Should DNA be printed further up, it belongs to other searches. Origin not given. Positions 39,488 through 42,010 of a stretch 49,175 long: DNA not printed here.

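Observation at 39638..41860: Single-polypeptide fusion of a polyprenyl-phosphate glycosyltransferase (GT2) with a PaaK/F390-synthetase-like adenylate-forming enzyme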

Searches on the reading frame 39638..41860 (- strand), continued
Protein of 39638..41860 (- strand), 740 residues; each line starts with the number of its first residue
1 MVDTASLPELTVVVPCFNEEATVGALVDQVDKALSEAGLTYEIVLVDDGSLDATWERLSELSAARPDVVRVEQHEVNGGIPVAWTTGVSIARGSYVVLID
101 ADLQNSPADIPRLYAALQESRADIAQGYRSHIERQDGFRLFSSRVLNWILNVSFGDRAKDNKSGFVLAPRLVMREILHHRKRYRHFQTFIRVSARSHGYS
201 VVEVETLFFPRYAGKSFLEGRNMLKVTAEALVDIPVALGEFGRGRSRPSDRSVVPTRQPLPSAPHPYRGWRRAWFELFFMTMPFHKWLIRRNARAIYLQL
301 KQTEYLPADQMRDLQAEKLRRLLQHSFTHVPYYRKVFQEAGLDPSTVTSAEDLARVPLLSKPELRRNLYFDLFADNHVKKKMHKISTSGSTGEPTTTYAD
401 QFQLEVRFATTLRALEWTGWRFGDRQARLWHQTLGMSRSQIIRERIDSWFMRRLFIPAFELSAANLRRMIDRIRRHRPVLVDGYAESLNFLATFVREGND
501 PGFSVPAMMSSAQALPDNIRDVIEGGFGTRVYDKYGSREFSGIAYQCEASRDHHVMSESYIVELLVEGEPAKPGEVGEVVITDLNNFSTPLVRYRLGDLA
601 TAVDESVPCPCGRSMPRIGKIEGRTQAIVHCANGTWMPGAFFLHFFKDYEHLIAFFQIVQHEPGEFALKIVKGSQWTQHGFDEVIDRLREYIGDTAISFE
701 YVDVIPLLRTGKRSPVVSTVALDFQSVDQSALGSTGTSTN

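Call 27: search_solved_structures(query=window:39638-41860:-, max_evalue=1e-15, show_alignments=5)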
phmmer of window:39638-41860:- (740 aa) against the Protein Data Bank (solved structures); distinct sequences matched with E-value up to 1e-15: 8.
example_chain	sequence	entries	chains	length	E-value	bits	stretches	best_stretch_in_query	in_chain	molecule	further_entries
4r1l_A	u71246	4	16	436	1e-33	119.7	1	302-627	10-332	Phenylacetate-coenzyme A ligase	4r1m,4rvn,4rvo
2y4o_A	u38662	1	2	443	7.8e-31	110.1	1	302-628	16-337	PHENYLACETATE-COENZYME A LIGASE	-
2y27_A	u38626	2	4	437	5.4e-26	94.1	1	298-632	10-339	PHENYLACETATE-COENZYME A LIGASE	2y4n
5mlz_A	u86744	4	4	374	5.6e-18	67.7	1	9-224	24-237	Dolichol monophosphate mannose synthase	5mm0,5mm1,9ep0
9bhc_C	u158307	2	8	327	2.6e-17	65.4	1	1-214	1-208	Undecaprenyl-phosphate 4-deoxy-4-formamido-L-arabinose transferase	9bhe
8vxh_A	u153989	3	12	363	3.5e-17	65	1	1-214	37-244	Undecaprenyl-phosphate 4-deoxy-4-formamido-L-arabinose transferase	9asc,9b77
9hwj_A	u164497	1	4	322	5.3e-17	64.4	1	7-216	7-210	Undecaprenyl-phosphate 4-deoxy-4-formamido-L-arabinose transferase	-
6hdw_A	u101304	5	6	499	3e-16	61.9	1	303-620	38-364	2-hydroxyisobutyryl-CoA synthetase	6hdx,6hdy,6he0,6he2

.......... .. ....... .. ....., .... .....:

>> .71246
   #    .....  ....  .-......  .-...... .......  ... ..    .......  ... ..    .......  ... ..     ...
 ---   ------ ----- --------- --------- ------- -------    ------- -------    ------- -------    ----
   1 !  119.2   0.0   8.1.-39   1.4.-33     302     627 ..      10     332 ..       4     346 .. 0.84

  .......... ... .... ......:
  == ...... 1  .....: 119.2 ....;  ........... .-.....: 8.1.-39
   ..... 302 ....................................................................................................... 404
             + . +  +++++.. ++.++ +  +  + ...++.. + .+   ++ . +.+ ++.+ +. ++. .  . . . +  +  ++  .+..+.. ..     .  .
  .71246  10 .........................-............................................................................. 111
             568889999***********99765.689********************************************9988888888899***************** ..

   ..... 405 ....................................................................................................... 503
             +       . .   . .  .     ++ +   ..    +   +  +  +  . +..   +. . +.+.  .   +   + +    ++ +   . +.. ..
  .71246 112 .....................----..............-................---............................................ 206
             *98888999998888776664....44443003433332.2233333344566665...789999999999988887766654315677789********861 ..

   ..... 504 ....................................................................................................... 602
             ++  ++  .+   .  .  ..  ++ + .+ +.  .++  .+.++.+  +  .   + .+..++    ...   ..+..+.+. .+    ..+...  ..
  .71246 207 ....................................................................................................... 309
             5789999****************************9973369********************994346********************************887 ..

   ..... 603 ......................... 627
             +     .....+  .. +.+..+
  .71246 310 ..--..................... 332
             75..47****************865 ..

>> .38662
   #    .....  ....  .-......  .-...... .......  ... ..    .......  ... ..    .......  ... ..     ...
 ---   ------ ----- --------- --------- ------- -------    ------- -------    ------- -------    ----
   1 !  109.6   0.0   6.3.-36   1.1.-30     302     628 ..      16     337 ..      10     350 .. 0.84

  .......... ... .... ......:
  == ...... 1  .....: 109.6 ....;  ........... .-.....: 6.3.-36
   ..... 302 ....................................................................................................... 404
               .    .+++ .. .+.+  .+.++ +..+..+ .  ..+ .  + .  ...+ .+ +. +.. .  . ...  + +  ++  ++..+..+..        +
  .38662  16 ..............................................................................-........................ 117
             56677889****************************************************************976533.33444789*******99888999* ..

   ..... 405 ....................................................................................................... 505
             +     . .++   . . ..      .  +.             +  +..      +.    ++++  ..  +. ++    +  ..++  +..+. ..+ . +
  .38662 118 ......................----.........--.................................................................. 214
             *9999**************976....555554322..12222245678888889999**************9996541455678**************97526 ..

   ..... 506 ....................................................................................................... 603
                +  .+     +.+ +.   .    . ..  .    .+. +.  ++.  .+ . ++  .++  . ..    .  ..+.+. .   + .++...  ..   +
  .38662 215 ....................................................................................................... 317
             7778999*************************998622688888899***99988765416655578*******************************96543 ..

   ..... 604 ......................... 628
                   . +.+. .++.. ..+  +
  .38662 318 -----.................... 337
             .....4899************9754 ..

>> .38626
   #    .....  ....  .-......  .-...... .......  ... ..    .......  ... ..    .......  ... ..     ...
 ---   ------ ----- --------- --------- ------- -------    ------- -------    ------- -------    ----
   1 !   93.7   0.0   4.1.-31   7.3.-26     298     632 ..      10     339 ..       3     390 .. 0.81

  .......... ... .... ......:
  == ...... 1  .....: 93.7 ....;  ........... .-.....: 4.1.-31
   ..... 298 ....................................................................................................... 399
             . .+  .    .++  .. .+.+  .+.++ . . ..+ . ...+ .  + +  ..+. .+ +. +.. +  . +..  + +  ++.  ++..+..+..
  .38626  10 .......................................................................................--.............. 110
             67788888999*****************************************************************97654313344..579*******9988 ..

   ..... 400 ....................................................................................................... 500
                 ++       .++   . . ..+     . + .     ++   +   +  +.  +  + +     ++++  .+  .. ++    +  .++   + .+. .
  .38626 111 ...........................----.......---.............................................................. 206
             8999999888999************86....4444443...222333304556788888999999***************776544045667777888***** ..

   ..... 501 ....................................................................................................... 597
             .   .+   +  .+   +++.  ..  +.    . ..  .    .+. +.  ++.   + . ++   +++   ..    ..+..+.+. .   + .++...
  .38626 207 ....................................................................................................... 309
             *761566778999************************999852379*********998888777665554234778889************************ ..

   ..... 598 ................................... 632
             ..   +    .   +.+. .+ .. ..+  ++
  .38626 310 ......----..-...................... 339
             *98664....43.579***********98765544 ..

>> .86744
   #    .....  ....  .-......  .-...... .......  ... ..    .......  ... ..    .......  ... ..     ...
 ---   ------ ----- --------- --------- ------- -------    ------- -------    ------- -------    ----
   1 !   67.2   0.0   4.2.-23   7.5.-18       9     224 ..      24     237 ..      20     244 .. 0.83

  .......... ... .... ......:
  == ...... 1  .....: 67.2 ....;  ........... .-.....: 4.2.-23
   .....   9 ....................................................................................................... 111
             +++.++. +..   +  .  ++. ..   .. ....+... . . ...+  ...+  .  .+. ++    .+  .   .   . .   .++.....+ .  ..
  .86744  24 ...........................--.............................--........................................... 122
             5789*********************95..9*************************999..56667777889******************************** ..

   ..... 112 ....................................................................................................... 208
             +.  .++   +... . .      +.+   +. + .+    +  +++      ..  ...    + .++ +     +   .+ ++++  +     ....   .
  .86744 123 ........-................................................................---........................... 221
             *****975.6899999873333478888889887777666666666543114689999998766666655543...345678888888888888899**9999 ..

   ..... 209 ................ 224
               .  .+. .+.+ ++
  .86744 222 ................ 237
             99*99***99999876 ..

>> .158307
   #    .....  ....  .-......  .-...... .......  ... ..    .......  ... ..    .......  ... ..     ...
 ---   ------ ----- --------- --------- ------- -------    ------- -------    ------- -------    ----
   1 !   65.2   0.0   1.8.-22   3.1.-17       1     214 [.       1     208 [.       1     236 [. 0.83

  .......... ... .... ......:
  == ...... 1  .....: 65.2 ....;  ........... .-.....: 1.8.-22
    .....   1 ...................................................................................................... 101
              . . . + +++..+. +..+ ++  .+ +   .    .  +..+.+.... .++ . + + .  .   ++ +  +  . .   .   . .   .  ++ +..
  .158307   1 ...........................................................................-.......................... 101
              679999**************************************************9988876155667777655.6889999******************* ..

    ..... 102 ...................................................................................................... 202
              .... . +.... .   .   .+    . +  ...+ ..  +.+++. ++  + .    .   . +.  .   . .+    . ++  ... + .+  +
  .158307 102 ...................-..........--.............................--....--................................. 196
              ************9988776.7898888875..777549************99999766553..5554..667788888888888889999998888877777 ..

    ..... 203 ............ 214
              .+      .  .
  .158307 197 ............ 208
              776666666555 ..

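Call 46: predict_structure(alignment_id=A1)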
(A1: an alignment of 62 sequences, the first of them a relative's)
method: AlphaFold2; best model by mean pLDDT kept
length: 740 residues; sequences in the alignment: 62
mean_pLDDT: 85.9   pTM: 0.81
mean pLDDT of the five models: 85.9, 84.9, 84.6, 83.7, 83.0
residues with pLDDT >= 90: 410; 70-90: 248; 50-70: 52; < 50: 30
segments of 3 or more residues with pLDDT < 50: 1-4, 389-392, 707-711, 723-728, 731-740
pLDDT, mean of each block of 10 residues (from residue 1): 68 96 95 97 98 97 96 95 96 95 93 95 93 74 90 91 91 91 92 89 90 64 85 92 65 75 90 93 82 90 93 92 93 93 88 90 85 88 71 73 90 91 89 67 86 82 83 94 84 89 93 78 94 83 89 94 84 86 91 87 93 93 72 75 84 90 93 95 95 94 67 67 48 39
secondary structure, 60 per line:
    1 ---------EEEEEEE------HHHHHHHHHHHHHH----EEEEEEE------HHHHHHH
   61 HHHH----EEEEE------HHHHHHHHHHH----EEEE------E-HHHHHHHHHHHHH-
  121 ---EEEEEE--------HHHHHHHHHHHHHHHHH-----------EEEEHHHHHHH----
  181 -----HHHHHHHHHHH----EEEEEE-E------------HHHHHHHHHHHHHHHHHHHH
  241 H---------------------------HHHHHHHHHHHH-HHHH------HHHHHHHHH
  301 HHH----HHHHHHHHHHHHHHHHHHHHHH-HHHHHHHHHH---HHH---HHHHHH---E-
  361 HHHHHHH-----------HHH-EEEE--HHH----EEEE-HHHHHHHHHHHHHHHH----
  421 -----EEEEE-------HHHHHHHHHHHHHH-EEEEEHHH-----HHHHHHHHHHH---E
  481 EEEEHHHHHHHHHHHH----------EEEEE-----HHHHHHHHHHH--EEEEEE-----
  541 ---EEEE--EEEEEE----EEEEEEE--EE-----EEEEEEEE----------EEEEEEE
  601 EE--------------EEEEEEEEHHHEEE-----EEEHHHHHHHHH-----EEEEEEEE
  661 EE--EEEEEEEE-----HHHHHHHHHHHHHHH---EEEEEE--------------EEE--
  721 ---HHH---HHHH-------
elements in order (helices of 4 or more, strands of 3 or more residues): E10-16 H23-36 E41-47 H54-64 E69-73 H80-90 E95-98 H107-119 E124-129 H138-154 E166-169 H170-176 H186-196 E201-206 H221-241 H269-280 H282-285 H292-303 H308-329 H331-340 H350-355 H361-367 E383-386 E396-399 H401-416 E426-430 H438-451 E453-457 H466-476 E480-484 H485-496 E507-511 H517-527 E530-535 E544-547 E550-555 E560-566 E576-583 E594-602 E617-624 E628-630 E636-638 H639-647 E653-662 E665-672 H678-692 E696-701 E716-718 H730-733

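Call 49: find_related_loci(query=A1, collection=genome_contigs, flank=9000)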
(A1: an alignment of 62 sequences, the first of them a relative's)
Query A1 (740 aa) in genome_contigs; peptide patterns used: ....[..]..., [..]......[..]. (x = any residue, [..] = any of these).
306 stretches matched a pattern; 273 encode a relative of the query (tblastn E <= 1e-3); the best 80 are kept; 80 distinct loci.
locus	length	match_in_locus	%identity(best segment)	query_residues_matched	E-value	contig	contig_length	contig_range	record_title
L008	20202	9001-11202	61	6-739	0e+0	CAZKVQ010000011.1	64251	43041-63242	MAG TPA_asm: uncultured Actinomycetes bacterium isolate SRP170004_co1_313 genome assembly, contig: NODE_527_length_64251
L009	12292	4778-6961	63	9-734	0e+0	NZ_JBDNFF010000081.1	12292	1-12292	MAG: Gemmatimonas sp. isolate concoct.107.WLB k141_168059, whole genome shotgun sequence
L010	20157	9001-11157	63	9-727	0e+0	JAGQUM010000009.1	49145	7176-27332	MAG: Thermoleophilia bacterium isolate HKST-UBA59 2009_2776, whole genome shotgun sequence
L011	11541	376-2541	62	10-727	0e+0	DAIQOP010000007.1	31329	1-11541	MAG TPA_asm: Actinomycetota bacterium isolate CTOTU10851 NODE_204_length_31329_cov_4.581985, whole genome shotgun sequen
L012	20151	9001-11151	62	10-727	0e+0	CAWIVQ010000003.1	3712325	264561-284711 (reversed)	MAG: uncultured Actinomycetes bacterium isolate MFD01872.bin.2.197 genome assembly, contig: contig_54823, whole genome s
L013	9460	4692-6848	61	8-727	0e+0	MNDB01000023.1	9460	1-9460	MAG: Actinobacteria bacterium 13_2_20CM_68_14 13_2_20cm_scaffold_7660, whole genome shotgun sequence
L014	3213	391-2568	59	1-727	0e+0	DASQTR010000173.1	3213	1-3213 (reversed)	MAG TPA_asm: Ilumatobacter sp. isolate SMAG_U10940 k141_278594, whole genome shotgun sequence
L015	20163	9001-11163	62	5-727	0e+0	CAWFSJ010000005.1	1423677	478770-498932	MAG: uncultured Actinomycetota bacterium isolate MFD00905.bin.1.230 genome assembly, contig: contig_20674, whole genome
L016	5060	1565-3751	62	5-730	0e+0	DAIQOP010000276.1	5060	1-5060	MAG TPA_asm: Actinomycetota bacterium isolate CTOTU10851 NODE_6296_length_5060_cov_3.967832, whole genome shotgun sequen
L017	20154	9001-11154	58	9-727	0e+0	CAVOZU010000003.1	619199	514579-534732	MAG: uncultured Actinomycetes bacterium isolate MFD09964.bin.1.333 genome assembly, contig: contig_15826, whole genome s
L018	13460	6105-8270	63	8-728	0e+0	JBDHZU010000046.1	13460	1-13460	MAG: Candidatus Nanopelagicales bacterium isolate AS-MICRO-3CA.129 NODE_21747_length_13460_cov_2.872554, whole genome sh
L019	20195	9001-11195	65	10-736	0e+0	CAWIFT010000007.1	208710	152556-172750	MAG: uncultured Actinomycetes bacterium isolate MFD01872.bin.1.276 genome assembly, contig: contig_80181, whole genome s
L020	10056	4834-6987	54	9-727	0e+0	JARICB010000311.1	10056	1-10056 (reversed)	MAG: Nocardioides sp. isolate cluster2_bin.29 k127_1467305, whole genome shotgun sequence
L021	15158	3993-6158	55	6-727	0e+0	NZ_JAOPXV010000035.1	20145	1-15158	MAG: Nocardioides sp. isolate RYN_210 scaffold_1274062, whole genome shotgun sequence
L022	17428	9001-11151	61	10-727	0e+0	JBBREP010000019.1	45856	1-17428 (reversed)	MAG: Acidimicrobiia bacterium isolate Co_metawrap_2507 Cmw_2507_k141_19335915_length_45856_cov_10.9991, whole genome sho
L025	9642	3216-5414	50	9-735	0e+0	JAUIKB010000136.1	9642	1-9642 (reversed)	MAG: Polyangia bacterium isolate Co_bin.340 NODE_39534_length_9642_cov_0.635838, whole genome shotgun sequence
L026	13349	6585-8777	50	7-737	0e+0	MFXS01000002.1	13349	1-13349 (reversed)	MAG: Candidatus Peribacteria bacterium RIFCSPHIGHO2_01_FULL_55_13 rifcsphigho2_01_scaffold_11332, whole genome shotgun s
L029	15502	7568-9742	52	9-734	0e+0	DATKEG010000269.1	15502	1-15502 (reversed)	MAG TPA_asm: Vicinamibacteria bacterium isolate SMAG_U14493 k141_2858056, whole genome shotgun sequence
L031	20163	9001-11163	49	9-729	0e+0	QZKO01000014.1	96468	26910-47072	MAG: Nitrospiraceae bacterium isolate SURF_11 Ga0104751_1000172, whole genome shotgun sequence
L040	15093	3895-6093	50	9-740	0e+0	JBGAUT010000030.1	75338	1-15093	MAG: Polyangia bacterium isolate MAG_MBR_AS.52 MBRAS-52_NODE_30_length_75338_cov_5.972881, whole genome shotgun sequence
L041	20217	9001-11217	51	4-739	0e+0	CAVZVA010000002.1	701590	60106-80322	MAG: uncultured delta proteobacterium isolate MFD02416.bin.1.77 genome assembly, contig: contig_22084, whole genome shot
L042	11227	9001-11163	51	9-728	0e+0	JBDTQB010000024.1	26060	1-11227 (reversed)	MAG: Vicinamibacteria bacterium isolate cluster3_bin.211 NODE_5945_length_26060_cov_12.833340, whole genome shotgun sequ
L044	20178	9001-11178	49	9-734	0e+0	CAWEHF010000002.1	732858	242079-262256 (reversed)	MAG: uncultured Acidobacteriaceae bacterium isolate MFD03044.bin.1.112 genome assembly, contig: contig_16428, whole geno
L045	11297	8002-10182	49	9-735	0e+0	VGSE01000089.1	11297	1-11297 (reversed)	MAG: Deltaproteobacteria bacterium isolate K_Offshore_120m_m2_196 K_Offshore_120m_m2_196_Ga0194131_10010528, whole genom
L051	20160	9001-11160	51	9-730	0e+0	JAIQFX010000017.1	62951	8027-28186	MAG: Terriglobia bacterium isolate SRVP_36 SRVP18_hole-7m-from-trench_1_20cm_scaffold_244, whole genome shotgun sequence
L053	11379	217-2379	51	9-728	0e+0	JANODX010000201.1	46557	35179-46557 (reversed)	MAG: Vicinamibacteria bacterium isolate SOY_65_metabat_89 SOY_65_k141_1844902, whole genome shotgun sequence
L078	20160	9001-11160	45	10-729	0e+0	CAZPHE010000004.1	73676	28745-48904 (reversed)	MAG TPA_asm: uncultured bacterium isolate SRP077602_co3_673 genome assembly, contig: NODE_227_length_73676_cov_5.387960,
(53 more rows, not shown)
